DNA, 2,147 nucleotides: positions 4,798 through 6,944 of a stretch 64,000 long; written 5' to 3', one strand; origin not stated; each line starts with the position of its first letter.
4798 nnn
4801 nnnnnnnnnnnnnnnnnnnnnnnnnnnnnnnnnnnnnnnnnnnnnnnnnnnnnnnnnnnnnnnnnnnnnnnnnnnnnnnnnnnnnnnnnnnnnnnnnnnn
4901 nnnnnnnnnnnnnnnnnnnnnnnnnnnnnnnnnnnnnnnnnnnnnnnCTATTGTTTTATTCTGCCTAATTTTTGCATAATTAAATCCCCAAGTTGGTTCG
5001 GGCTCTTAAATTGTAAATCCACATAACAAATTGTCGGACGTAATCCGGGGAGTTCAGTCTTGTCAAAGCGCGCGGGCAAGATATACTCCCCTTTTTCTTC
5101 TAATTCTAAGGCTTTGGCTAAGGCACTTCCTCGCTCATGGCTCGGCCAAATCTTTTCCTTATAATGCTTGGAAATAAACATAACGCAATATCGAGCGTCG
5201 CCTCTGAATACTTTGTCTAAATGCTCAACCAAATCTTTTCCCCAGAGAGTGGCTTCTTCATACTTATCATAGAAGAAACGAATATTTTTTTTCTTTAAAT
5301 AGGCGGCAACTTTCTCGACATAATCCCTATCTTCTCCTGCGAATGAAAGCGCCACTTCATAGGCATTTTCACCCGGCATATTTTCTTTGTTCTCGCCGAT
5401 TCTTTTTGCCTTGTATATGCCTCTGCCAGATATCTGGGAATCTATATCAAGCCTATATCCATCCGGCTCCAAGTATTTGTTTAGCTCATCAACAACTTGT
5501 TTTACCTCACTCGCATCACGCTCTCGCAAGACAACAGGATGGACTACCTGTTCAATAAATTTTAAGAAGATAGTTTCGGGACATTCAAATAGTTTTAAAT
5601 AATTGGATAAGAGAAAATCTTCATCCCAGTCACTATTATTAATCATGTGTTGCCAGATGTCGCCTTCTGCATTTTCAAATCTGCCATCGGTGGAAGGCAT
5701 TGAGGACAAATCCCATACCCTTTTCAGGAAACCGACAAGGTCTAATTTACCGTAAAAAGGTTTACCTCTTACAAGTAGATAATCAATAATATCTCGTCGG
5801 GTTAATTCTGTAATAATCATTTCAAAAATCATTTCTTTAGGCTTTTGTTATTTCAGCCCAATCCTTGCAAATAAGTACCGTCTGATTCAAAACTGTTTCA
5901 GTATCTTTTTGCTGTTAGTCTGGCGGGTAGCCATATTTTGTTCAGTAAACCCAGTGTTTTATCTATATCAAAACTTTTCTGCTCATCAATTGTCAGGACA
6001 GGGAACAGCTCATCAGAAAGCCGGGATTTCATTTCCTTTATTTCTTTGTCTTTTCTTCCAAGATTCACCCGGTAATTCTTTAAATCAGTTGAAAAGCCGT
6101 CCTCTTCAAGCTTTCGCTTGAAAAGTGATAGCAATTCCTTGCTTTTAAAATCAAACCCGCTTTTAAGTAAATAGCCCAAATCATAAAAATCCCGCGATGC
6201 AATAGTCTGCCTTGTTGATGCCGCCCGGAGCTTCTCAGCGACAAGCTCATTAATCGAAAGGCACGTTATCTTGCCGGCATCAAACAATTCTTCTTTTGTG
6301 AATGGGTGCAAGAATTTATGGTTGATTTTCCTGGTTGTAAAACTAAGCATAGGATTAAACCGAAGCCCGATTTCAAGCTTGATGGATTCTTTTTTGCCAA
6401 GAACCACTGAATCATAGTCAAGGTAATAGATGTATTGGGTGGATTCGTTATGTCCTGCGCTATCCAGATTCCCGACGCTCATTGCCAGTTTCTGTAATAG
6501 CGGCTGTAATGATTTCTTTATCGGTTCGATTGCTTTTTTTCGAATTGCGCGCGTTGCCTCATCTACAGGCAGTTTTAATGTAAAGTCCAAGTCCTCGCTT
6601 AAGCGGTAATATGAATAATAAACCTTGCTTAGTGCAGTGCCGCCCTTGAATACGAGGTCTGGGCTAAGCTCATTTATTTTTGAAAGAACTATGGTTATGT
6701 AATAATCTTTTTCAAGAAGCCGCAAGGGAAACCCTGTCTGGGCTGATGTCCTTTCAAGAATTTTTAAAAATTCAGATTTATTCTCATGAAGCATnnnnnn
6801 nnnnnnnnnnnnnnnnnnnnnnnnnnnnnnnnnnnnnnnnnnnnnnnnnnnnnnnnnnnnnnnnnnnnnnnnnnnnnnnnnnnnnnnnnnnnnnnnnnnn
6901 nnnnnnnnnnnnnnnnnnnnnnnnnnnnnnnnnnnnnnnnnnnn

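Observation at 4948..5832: TIR-domain protein with an uncharacterised N-terminal domain downstream of an AbiE pair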

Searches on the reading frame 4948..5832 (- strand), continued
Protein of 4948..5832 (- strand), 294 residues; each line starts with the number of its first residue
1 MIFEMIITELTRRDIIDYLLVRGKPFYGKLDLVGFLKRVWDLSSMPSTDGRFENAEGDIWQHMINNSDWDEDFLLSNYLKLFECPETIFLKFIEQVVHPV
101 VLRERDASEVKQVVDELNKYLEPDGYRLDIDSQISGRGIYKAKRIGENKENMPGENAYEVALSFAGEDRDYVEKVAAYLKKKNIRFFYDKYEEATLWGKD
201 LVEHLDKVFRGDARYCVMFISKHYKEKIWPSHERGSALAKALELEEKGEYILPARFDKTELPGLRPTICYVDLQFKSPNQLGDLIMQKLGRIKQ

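Call 67: search_protein_families(library=pfam, proteins=[L002:10878-11666:+, L008:7985-8773:+, L019:12369-13163:+, L009:10-849:+, L029:9045-9965:+, L013:9114-9725:+, L006:10997-11905:+, L017:11287-11907:-, L005:10934-11791:+, L007:3647-4348:+], max_evalue=0.01)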
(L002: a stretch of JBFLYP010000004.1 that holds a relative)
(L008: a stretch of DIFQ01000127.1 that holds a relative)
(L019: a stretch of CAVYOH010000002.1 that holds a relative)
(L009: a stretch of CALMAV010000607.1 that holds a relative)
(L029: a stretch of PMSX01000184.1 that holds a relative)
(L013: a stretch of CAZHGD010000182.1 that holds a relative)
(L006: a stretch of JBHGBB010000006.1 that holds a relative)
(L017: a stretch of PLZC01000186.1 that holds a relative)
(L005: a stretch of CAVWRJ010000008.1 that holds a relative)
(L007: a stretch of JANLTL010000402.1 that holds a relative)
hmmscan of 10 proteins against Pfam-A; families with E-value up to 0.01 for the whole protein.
L002:10878-11666:+ (262 aa): 1 family
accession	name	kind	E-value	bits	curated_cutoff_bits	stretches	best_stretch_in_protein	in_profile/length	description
PF13391.12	HNH_2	-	2e-05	24.8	21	1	32-94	1-59/66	HNH endonuclease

L008:7985-8773:+ (262 aa): 1 family
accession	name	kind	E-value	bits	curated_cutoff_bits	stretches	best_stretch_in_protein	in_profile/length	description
PF13391.12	HNH_2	-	0.00027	21.2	21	1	26-89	1-59/66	HNH endonuclease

L019:12369-13163:+ (264 aa): 1 family
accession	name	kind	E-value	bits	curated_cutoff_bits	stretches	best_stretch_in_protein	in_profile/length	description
PF13391.12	HNH_2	-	7.4e-07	29.4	21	1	33-82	6-59/66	HNH endonuclease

L009:10-849:+ (279 aa): 0 families

L029:9045-9965:+ (306 aa): 0 families

L013:9114-9725:+ (203 aa): 0 families

L006:10997-11905:+ (302 aa): 1 family
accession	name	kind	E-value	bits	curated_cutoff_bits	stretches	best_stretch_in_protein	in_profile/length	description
PF04471.18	Mrr_cat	-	0.0004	20.9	21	1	161-250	8-99/115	Restriction endonuclease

L017:11287-11907:- (206 aa): 1 family
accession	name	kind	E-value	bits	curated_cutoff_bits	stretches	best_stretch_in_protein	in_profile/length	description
PF06440.16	DNA_pol3_theta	-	0.0061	16.7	34.6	0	85-112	15-42/70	DNA polymerase III, theta subunit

L005:10934-11791:+ (285 aa): 0 families

L007:3647-4348:+ (233 aa): 1 family
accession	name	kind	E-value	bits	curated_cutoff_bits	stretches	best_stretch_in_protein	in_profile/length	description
PF08682.16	DUF1780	-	2.9e-24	86.3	27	1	38-231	11-205/208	Putative endonuclease, protein of unknown function (DUF1780)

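Call 69: search_dna_similar(query=window:4948-5832:-, collection=plasmids, mode=protein, max_evalue=0.00001, max_rows=15)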
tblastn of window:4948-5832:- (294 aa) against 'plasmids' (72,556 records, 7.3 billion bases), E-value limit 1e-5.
Records with a match: 57; places in all: 57; records where one place covers at least 80% of the query: 0.
Best place of each record, by identity: <60% 57.
By first word of the organism name: Streptomyces 9; Rhizobium 8; Ralstonia 4; Sphingobium 3; Azospirillum 3; Agrobacterium 3; Rhodococcus 2; Bacillus 2; Arthrobacter 2; Pantoea 2; and 18 more.
By predicted mobility (MOB-suite, as given by PLSDB): non-mobilizable 25; mobilizable 16; conjugative 16.
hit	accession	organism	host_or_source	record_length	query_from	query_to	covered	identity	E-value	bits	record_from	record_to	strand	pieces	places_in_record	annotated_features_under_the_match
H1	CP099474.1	Roseomonas mucosa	Human skin,single cell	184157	7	214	71%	36.9%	3e-28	121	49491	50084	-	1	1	abortive infection family protein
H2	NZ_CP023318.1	Priestia megaterium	Plant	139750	127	289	55%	45.3%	9e-34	137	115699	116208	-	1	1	TIR domain-containing protein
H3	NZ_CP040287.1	Nostoc sp. C057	Phaeoceros,pure culture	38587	151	289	47%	52.1%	5e-35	140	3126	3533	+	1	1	GUN4 domain-containing protein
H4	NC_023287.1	Exiguobacterium sp. S3-2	-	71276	2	145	49%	48.6%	2e-32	133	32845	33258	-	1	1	hypothetical protein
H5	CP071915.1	Ralstonia solanacearum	Pogostemon cablin,Single strain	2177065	158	289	45%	49.6%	3e-28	121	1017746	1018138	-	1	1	TIR domain-containing protein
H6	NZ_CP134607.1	Streptomyces sp. ITFR-21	Ips typographus,whole organism,Ips ...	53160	4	153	51%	41.1%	1e-25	113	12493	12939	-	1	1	Shedu anti-phage system protein SduA domain-containing protein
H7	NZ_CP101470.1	Rhodococcus gordoniae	water,poultry farm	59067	7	232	77%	26.7%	8e-10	67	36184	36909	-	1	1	protein kinase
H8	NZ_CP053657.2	Bacillus cereus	culture,soil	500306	158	294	47%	43.2%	1e-23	107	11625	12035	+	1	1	TIR domain-containing protein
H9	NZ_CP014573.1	Arthrobacter sp. D5-1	cell culture,Soil cores containing ...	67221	7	153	50%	40.0%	4e-23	106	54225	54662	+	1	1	abortive infection family protein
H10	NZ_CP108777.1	Embleya sp. NBC_00896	-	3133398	7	154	50%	38.5%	3e-19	95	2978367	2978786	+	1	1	none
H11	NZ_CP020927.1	Sphingobium yanoikuyae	soil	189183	7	147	48%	40.1%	3e-24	109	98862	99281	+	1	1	abortive infection family protein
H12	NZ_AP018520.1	Sphingobium sp. YG1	-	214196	7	147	48%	40.1%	3e-24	109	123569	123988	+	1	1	abortive infection family protein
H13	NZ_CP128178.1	Sphingobium baderi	mixed culture,activated sludge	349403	7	147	48%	40.1%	5e-18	91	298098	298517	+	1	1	abortive infection family protein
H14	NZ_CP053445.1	Rhizobium brockwellii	Trifolium repens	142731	7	190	63%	30.6%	1e-7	60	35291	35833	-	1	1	hypothetical protein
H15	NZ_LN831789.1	Streptomyces leeuwenhoekii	Salar de Atacama, Atacama Desert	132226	7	153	50%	37.8%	2e-18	92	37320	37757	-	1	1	Shedu anti-phage system protein SduA domain-containing protein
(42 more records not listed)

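Call 70: search_dna_similar(query=window:4948-5832:-, collection=phages, mode=protein, max_evalue=0.00001, max_rows=10)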
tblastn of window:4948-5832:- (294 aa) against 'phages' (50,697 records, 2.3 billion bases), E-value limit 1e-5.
Records with a match: 4; places in all: 4; records where one place covers at least 80% of the query: 0.
Best place of each record, by identity: <60% 4.
By first word of the organism name: Bacteriophage 4.
By host as written in the record: - 4.
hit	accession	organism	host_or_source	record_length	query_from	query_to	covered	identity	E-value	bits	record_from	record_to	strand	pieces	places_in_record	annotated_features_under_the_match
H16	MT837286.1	Bacteriophage sp.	human fecal samples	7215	7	149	49%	38.3%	3e-21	99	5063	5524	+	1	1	record has no annotation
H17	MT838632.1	Bacteriophage sp.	human fecal samples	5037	158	291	46%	40.3%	2e-21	100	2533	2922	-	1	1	record has no annotation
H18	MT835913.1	Bacteriophage sp.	human fecal samples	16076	7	147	48%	34.5%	3e-11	69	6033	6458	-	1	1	record has no annotation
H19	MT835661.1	Bacteriophage sp.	human fecal samples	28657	21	128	37%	41.1%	1e-16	86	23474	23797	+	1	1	record has no annotation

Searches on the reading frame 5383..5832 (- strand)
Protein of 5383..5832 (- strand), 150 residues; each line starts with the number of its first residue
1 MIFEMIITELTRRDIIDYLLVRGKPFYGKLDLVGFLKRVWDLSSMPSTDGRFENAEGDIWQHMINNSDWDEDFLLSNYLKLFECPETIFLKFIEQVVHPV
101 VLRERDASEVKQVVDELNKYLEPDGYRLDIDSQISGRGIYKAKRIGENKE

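Call 24: search_protein_representatives(protein=window:5383-5832:-)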
Query: 150 residues. Proteins with E-value up to 0.001 (for the whole library): 1328; up to 1e-10: 809; up to 1e-30: 41. The best 150 are listed.
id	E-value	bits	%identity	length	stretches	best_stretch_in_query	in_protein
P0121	4.1e-50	186.0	59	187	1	6-146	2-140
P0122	5.5e-47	175.9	59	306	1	7-145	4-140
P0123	3.8e-44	166.6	57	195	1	7-142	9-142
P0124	4.7e-44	166.3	60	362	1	6-143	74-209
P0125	3.9e-42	160.1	53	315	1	6-147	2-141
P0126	8.3e-41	155.8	55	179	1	7-135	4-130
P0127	9.4e-40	152.4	50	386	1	5-148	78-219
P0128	2.0e-39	151.3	54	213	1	7-146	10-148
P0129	2.1e-39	151.2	54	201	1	7-142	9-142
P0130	2.2e-39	151.2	54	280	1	7-142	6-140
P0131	3.4e-39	150.6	57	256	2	16-91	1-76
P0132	9.8e-38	145.8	47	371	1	7-145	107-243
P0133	1.1e-37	145.7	51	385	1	7-142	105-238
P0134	1.3e-37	145.5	49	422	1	3-147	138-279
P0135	1.5e-37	145.2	51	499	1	5-146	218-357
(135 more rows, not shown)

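Call 27: search_protein_families(library=pfam, alignment_id=A3, max_evalue=0.001)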
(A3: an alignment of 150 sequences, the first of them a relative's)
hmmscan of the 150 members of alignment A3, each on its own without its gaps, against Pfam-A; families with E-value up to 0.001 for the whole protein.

A. member 1, P0121 (187 aa): 1 family
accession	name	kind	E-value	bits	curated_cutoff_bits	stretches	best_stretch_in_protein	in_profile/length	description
PF18860.6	AbiJ_NTD3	-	4.3e-52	176.4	32.5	1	2-140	1-139/167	AbiJ N-terminal domain 3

B. families by the number of members that match (of 150 scanned): 35 families (the first 25 are shown)
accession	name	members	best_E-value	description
PF18860.6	AbiJ_NTD3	150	1.5e-58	AbiJ N-terminal domain 3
PF13676.11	TIR_2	31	5.7e-29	TIR domain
PF14355.11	Abi_C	24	3.8e-27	Abortive infection C-terminus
PF01582.25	TIR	12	1.2e-13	TIR domain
PF00069.31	Pkinase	6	1.2e-46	Protein kinase domain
PF07714.23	PK_Tyr_Ser-Thr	6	2.3e-32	Protein tyrosine and serine/threonine kinase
PF10137.14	CAP12-PCTIR_TIR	3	2.3e-36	CAP12/Pycsar effector protein, TIR domain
PF13304.12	AAA_21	2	6.4e-15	AAA domain, putative AbiEii toxin, Type IV TA system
PF08357.16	SEFIR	2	1.9e-14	SEFIR domain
PF13175.12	AAA_15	2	6.7e-09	AAA ATPase domain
PF01636.29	APH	2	3.9e-07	Phosphotransferase enzyme family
PF00005.33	ABC_tran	2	4.2e-06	ABC transporter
PF06293.20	Kdo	2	8.2e-06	Lipopolysaccharide kinase (Kdo/WaaP) family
PF03109.22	ABC1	2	1.6e-05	ABC1 atypical kinase-like domain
PF04480.18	DUF559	2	8.1e-05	Protein of unknown function (DUF559)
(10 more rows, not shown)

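Call 50: predict_structure(alignment_id=A4)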
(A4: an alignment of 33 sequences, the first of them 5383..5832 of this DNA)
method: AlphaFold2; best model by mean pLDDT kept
length: 150 residues; sequences in the alignment: 33
mean_pLDDT: 91.5   pTM: 0.86
mean pLDDT of the five models: 91.5, 91.3, 91.1, 91.1, 90.5
residues with pLDDT >= 90: 122; 70-90: 18; 50-70: 7; < 50: 3
segments of 3 or more residues with pLDDT < 50: none
pLDDT, mean of each block of 10 residues (from residue 1): 76 97 92 96 93 95 95 96 96 95 79 96 96 92 78
secondary structure, 60 per line:
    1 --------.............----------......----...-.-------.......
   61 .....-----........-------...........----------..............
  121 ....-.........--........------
elements in order: H9-21 H32-37 H55-65 H71-78 H86-96 H107-124 E126-134 E137-144

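Call 60: fold_search(model_id=the predicted structure, library=viral)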
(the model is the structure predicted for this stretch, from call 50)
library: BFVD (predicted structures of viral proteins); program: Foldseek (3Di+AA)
matches with E <= 10: 347; with E <= 0.001: 0
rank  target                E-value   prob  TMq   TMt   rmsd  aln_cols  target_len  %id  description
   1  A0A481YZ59            1.8e-01  0.30  0.22  0.17  12.6        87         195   17  Uncharacterized protein [Mimivirus LCMiAC01]
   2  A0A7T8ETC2            3.2e-01  0.08  0.23  0.18  16.1       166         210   15  (no name in the UniProt tables at hand)
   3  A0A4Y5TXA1            3.9e-01  0.66  0.19  0.26   5.6        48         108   25  Thiamine pyrophosphate-requiring protein [Vibrio phage VAP7]
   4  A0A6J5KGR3            4.9e-01  0.23  0.24  0.38   6.9        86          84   12  Uncharacterized protein [uncultured Caudovirales phage]
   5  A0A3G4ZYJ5            5.2e-01  0.38  0.24  0.26  10.1        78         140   14  Uncharacterized protein [Gaeavirus sp.]
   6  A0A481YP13            5.2e-01  0.09  0.22  0.17  12.4       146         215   12  Uncharacterized protein [Pithovirus LCDPAC02]
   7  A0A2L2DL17            6.6e-01  0.07  0.22  0.12  19.4       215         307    8  Uncharacterized protein [Acanthamoeba polyphaga mimivirus]
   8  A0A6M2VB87            7.8e-01  0.21  0.18  0.24   4.4        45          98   18  (no name in the UniProt tables at hand)
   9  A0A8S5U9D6            8.8e-01  0.12  0.22  0.22  12.9       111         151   13  Uncharacterized protein [Siphoviridae sp. ctYM922]
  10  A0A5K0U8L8            8.8e-01  0.09  0.22  0.12  14.1       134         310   16  Uncharacterized protein [Yasminevirus sp. GU-2018]
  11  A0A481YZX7            9.3e-01  0.51  0.22  0.15   3.1        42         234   21  LicD family protein [Marseillevirus LCMAC202]
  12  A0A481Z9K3            9.9e-01  0.07  0.22  0.13  17.3       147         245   13  Restriction endonuclease [Pithovirus LCPAC401]
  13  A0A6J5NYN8            1.0e+00  0.18  0.22  0.38   6.2        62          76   16  Uncharacterized protein [uncultured Caudovirales phage]
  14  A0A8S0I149            1.0e+00  0.06  0.17  0.20  15.0       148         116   11  (no name in the UniProt tables at hand)
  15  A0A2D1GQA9            1.2e+00  0.12  0.24  0.35   9.0       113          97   12  (no name in the UniProt tables at hand)
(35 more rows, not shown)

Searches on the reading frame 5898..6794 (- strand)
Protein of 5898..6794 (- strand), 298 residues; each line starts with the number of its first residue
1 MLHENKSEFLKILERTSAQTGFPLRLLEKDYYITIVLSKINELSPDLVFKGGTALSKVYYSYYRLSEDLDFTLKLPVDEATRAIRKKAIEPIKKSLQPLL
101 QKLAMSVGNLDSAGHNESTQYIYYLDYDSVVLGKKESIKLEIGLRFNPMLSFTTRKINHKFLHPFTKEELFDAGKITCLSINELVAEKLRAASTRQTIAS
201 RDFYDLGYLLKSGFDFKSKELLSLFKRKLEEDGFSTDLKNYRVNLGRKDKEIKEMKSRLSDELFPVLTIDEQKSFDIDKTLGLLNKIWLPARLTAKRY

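Call 3: search_protein_families(library=pfam, proteins=[window:5898-6794:-], max_evalue=0.01)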
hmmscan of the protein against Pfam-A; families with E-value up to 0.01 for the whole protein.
window:5898-6794:- (298 aa): 1 family
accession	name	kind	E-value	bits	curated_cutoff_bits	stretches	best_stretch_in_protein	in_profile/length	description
PF08843.17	AbiEii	-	2.2e-30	106.8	22.5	1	41-259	9-223/238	Nucleotidyl transferase AbiEii toxin, Type IV TA system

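Call 4: search_protein_families(library=padloc, proteins=[window:5898-6794:-], max_evalue=0.01)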
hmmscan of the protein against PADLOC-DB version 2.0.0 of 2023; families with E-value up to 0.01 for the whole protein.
window:5898-6794:- (298 aa): 31 families (the best 25 are shown)
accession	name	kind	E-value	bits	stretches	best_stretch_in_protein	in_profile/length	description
PDLC02304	AbiEii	-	6.6e-39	132.4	1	13-259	7-234/260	AbiEii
PDLC02292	AbiEii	-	6e-32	109.6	1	2-243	3-232/283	AbiEii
PDLC02289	AbiEii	-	1.8e-30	104.5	1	2-225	7-230/309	AbiEii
PDLC02321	AbiEii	-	1.1e-24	85.7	1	24-275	19-275/296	AbiEii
PDLC02323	AbiEii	-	2e-23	81.3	1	17-239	9-209/248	AbiEii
PDLC02297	AbiEii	-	4.4e-23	80.1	1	11-209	6-218/307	AbiEii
PDLC02302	AbiEii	-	2.3e-21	74.5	1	18-193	17-194/313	AbiEii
PDLC02305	AbiEii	-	9.6e-20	69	1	13-274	8-244/306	AbiEii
PDLC02317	AbiEii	-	1.6e-18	64.9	2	16-76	10-73/396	AbiEii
PDLC02294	AbiEii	-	1e-17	62.8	1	27-252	22-227/260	AbiEii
PDLC02316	AbiEii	-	2.1e-17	61.5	1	2-131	3-124/314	AbiEii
PDLC02296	AbiEii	-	8.5e-15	52.7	1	31-252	31-232/282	AbiEii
PDLC02318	AbiEii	-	1.2e-14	52.4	1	43-215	38-189/280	AbiEii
PDLC02307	AbiEii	-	1.4e-13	49.2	1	37-258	13-194/219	AbiEii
PDLC02293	AbiEii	-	5.4e-12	43.8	1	47-227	42-208/270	AbiEii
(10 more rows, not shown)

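Call 5: search_protein_families(library=ncbifam, proteins=[window:5898-6794:-], max_evalue=0.01)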
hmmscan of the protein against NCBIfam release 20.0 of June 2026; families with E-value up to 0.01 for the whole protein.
window:5898-6794:- (298 aa): 1 family
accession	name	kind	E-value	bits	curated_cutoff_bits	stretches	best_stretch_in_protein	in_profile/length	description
NF003989.0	PRK05472.1-3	equivalog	0.0072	16.1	177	0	197-233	49-84/215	redox-sensing transcriptional repressor Rex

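Call 61: find_related_loci(query=window:5898-6794:-, collection=metagenome_contigs, flank=4000)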
Query window:5898-6794:- (298 aa) in metagenome_contigs; peptide patterns used: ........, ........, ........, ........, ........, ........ (x = any residue, [..] = any of these).
413 stretches matched a pattern; 44 encode a relative of the query (tblastn E <= 1e-3); 44 distinct loci.
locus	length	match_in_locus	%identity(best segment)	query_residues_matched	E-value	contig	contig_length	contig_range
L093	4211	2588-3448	76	1-287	1e-150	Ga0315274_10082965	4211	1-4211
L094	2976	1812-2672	76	1-287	7e-154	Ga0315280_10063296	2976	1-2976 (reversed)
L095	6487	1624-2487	75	1-288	1e-145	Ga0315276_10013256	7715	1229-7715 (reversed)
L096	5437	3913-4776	73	1-288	4e-144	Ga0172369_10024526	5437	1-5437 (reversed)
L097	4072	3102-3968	73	1-289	1e-145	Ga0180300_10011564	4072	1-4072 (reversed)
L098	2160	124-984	72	1-287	2e-151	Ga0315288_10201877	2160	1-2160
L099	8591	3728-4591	72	1-288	6e-142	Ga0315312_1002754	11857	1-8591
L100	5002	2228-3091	73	1-288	4e-143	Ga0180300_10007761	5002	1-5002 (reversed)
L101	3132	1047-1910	72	1-288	1e-146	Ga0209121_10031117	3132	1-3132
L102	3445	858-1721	72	1-288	6e-146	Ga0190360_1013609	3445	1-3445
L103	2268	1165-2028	73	1-288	1e-149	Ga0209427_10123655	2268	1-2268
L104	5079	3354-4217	71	1-288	3e-142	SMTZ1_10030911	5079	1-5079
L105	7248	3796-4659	72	1-288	1e-140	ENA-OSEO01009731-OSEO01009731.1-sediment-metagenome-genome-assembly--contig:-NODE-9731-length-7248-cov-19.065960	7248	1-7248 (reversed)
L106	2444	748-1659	69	1-291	6e-149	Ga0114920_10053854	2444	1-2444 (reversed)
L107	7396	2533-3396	72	1-288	1e-140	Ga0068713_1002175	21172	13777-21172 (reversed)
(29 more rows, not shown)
